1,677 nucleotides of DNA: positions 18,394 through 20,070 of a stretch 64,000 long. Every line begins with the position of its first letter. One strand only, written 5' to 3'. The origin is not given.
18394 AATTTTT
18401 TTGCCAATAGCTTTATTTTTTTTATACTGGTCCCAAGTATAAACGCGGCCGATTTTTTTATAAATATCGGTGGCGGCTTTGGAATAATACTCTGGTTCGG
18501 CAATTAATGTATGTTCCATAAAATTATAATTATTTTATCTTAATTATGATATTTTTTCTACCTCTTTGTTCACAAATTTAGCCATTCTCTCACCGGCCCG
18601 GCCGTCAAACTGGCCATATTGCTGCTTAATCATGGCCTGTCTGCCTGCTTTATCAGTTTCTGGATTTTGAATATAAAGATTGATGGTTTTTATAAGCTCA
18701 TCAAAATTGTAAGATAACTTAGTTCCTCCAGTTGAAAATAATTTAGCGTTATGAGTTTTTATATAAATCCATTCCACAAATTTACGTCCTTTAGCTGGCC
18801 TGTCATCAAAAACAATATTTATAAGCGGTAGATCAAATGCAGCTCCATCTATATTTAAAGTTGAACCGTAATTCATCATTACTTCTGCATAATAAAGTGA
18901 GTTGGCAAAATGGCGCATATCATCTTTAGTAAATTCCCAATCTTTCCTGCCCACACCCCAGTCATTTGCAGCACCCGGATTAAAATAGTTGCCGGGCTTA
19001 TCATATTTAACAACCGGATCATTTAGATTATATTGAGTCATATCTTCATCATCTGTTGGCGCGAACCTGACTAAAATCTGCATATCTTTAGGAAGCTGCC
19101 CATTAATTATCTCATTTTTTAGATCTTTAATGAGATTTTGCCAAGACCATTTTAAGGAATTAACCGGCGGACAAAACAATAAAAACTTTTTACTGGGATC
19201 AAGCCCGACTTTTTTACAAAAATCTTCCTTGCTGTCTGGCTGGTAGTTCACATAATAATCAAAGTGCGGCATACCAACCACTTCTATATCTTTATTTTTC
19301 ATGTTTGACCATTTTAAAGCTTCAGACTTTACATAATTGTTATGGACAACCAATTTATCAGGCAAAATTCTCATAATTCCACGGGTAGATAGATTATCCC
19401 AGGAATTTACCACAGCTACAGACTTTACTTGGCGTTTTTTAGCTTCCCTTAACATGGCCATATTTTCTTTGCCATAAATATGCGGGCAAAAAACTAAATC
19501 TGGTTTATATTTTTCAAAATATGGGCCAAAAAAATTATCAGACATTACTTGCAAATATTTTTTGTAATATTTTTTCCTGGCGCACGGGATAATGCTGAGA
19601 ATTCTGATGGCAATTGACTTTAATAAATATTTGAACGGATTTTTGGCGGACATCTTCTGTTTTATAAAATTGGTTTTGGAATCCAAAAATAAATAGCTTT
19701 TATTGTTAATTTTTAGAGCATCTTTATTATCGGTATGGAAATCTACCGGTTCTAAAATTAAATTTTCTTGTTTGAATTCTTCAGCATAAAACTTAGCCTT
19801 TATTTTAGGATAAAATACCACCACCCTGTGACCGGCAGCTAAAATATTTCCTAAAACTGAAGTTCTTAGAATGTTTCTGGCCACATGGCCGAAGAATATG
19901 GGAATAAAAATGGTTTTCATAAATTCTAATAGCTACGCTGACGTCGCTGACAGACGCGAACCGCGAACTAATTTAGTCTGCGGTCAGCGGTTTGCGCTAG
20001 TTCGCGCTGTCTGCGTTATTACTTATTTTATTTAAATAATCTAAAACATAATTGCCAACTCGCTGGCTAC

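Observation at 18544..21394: Three paralogous ~460-aa GT-B-like proteins of unrecognised family flanking the nonulosonate genes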

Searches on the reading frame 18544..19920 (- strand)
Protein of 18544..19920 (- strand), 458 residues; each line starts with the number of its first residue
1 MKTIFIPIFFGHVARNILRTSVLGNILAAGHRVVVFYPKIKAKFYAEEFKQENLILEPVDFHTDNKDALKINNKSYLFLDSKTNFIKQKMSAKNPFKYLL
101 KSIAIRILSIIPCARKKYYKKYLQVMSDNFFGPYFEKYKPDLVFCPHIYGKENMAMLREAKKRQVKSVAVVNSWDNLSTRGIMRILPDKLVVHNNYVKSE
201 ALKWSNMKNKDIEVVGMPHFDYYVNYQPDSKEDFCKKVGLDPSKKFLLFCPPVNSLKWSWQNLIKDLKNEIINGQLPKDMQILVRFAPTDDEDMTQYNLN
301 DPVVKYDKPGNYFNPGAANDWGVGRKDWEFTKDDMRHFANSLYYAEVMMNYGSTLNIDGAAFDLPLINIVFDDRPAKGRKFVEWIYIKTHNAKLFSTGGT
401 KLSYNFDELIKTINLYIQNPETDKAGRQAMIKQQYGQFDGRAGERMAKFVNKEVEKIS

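Call 7: search_protein_families(library=pfam, proteins=[window:18544-19920:-], max_evalue=10)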
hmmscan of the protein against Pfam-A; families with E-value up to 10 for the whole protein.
window:18544-19920:- (458 aa): 2 families
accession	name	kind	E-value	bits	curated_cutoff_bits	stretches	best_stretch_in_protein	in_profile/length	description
PF04464.20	Glyphos_transf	-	1e-06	28.4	22.1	2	188-306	136-255/367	CDP-Glycerol:Poly(glycerophosphate) glycerophosphotransferase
PF06925.17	MGDG_synth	-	0.00072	20.1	25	1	115-218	66-168/169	Monogalactosyldiacylglycerol (MGDG) synthase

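Call 8: search_protein_families(library=ncbifam, proteins=[window:18544-19920:-], max_evalue=10)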
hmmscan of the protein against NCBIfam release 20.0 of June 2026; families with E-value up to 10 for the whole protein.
window:18544-19920:- (458 aa): 2 families
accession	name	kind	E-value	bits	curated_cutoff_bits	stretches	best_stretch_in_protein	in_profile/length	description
NF046086.1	BFO_1060_trans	domain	1.9e-13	50.3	200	2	131-249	39-167/365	BFO_1060 family glycosyltransferase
NF041545.1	GrdB_like_no_Se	equivalog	0.11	12.2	175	1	87-153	27-91/171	GrdB-related putative oxidoreductase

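Call 15: search_solved_structures(query=A1, max_evalue=10, show_alignments=2)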
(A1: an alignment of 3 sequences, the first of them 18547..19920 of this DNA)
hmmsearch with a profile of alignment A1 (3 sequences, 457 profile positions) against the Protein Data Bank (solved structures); distinct sequences matched with E-value up to 10: 3.
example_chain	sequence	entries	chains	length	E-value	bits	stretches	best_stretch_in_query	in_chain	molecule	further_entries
9wde_A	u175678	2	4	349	0.013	17.6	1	136-273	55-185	Processive diacylglycerol beta-glucosyltransferase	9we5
9jgb_A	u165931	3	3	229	0.11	14.6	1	242-321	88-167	Ribosomal RNA small subunit methyltransferase Nep1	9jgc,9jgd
8i7o_F2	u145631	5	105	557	0.14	14.2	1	38-115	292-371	Tektin-5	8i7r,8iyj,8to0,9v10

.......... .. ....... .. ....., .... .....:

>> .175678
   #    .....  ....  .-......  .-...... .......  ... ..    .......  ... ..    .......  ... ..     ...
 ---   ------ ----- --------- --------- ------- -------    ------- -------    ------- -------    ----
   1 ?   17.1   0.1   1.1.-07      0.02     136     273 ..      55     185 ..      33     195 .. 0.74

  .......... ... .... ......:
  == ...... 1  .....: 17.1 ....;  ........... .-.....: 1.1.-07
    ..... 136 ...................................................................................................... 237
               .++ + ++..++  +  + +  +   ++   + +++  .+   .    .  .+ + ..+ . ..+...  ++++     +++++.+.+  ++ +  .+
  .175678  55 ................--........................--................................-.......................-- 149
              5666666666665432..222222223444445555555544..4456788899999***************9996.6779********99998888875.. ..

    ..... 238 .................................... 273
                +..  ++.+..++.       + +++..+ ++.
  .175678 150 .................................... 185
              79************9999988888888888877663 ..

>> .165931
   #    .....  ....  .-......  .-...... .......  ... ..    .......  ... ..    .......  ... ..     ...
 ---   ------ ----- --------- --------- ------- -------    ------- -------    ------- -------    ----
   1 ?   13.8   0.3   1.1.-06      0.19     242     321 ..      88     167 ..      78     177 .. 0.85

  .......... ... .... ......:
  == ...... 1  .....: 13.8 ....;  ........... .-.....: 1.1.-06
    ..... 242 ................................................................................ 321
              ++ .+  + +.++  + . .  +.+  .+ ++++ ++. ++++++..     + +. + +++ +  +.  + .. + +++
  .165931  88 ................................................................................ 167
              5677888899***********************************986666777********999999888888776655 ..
